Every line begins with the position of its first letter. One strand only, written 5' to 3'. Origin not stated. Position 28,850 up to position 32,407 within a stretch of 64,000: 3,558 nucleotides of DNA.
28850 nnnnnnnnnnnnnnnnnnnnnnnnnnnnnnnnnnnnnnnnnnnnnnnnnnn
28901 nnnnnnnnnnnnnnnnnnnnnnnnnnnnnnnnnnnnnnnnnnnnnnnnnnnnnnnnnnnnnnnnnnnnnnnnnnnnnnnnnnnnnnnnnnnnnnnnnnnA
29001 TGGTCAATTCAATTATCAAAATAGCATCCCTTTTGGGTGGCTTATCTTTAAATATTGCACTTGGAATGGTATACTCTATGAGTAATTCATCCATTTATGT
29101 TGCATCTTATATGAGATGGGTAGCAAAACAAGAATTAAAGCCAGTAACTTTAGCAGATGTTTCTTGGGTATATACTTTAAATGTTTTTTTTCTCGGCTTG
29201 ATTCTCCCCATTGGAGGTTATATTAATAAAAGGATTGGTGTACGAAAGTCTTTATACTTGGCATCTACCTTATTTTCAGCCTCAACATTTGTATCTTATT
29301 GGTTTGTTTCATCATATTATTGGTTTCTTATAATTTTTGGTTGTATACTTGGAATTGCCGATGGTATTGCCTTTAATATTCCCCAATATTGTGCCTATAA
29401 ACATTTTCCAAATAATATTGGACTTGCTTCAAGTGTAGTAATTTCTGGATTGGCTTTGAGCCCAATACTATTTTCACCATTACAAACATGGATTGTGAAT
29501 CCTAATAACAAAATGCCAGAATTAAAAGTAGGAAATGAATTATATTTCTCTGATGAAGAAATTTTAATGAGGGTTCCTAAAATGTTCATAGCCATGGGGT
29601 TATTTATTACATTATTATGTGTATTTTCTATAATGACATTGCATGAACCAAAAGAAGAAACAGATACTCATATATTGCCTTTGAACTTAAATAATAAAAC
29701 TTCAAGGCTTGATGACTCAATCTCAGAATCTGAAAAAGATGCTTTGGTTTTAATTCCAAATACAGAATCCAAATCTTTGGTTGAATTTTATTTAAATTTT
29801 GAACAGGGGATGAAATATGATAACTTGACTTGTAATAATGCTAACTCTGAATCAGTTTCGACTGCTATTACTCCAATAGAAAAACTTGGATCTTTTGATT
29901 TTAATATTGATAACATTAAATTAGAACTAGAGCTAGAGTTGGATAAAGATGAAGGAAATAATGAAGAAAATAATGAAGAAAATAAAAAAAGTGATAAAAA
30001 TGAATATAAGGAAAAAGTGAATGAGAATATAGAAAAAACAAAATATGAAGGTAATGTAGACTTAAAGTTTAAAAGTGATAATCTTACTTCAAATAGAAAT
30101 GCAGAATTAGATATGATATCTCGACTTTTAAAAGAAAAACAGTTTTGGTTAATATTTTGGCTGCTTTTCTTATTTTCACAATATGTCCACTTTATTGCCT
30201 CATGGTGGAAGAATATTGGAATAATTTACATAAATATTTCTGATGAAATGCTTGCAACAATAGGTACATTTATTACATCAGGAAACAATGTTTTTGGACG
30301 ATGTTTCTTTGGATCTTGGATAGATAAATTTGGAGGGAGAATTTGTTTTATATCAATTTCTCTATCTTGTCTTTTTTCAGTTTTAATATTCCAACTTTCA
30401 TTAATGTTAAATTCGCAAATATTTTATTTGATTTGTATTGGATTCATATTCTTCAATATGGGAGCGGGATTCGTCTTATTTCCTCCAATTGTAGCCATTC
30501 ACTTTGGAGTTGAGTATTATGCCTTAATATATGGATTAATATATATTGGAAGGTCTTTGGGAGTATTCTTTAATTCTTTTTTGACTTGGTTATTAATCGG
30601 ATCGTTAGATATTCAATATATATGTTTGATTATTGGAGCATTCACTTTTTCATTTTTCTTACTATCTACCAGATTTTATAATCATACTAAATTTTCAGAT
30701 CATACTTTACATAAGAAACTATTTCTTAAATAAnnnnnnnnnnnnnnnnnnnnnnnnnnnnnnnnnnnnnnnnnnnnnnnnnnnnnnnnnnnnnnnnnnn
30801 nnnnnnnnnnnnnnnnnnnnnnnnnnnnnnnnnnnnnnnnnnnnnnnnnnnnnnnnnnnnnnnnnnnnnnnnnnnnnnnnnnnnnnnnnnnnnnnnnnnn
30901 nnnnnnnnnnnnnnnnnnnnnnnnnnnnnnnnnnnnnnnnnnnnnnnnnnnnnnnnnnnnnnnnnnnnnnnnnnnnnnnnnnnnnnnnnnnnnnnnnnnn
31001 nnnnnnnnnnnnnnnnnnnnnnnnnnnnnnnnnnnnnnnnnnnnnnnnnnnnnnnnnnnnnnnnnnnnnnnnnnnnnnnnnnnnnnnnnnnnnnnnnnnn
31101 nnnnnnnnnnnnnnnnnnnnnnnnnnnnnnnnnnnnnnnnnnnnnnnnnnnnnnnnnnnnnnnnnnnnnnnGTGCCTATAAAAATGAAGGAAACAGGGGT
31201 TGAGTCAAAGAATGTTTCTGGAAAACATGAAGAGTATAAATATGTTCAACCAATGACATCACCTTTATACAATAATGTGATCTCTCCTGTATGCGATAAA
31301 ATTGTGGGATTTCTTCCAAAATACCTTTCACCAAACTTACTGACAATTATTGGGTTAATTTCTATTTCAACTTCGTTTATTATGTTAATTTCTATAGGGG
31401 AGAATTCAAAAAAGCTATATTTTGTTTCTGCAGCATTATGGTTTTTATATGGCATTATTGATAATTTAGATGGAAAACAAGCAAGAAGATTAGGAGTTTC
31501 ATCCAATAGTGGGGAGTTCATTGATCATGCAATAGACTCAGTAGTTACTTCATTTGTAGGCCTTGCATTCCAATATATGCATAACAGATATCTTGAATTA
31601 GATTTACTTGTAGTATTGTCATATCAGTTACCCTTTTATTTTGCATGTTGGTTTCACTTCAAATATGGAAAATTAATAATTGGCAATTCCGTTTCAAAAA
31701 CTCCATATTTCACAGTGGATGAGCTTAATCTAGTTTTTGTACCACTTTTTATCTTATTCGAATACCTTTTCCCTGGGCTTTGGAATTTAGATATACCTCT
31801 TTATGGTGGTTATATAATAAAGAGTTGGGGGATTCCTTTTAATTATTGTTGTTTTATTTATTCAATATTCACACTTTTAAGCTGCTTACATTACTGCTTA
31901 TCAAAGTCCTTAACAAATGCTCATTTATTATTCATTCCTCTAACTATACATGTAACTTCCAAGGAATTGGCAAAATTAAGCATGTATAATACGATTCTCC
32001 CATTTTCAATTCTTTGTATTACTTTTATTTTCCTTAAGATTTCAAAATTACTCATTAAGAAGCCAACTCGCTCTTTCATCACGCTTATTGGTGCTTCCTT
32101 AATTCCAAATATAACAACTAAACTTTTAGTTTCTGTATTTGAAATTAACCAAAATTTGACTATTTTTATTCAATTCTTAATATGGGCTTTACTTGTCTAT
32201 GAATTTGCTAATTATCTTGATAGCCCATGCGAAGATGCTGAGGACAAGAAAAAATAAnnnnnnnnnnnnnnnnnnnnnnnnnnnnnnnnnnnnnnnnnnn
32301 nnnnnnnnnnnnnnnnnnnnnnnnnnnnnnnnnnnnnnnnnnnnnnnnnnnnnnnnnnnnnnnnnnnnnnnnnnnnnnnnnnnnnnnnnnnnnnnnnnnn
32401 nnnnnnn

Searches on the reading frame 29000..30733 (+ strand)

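Call 39: search_protein_families(library=pfam, proteins=[window:29000-30733:+], max_evalue=0.00001)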
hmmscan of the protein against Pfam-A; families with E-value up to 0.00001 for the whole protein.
window:29000-30733:+ (577 aa): 1 family
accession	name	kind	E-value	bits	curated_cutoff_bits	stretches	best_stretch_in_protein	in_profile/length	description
PF07690.21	MFS_1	-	1.3e-22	80.6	33.4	1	24-524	7-345/347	Major Facilitator Superfamily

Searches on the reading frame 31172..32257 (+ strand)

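Call 39: search_protein_families(library=pfam, proteins=[window:31172-32257:+], max_evalue=0.00001)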
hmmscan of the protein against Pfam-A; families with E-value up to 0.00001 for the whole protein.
window:31172-32257:+ (361 aa): 1 family
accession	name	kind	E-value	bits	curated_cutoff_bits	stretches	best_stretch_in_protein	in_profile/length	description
PF01066.26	CDP-OH_P_transf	-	3e-13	50.9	22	1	53-143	3-86/152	CDP-alcohol phosphatidyltransferase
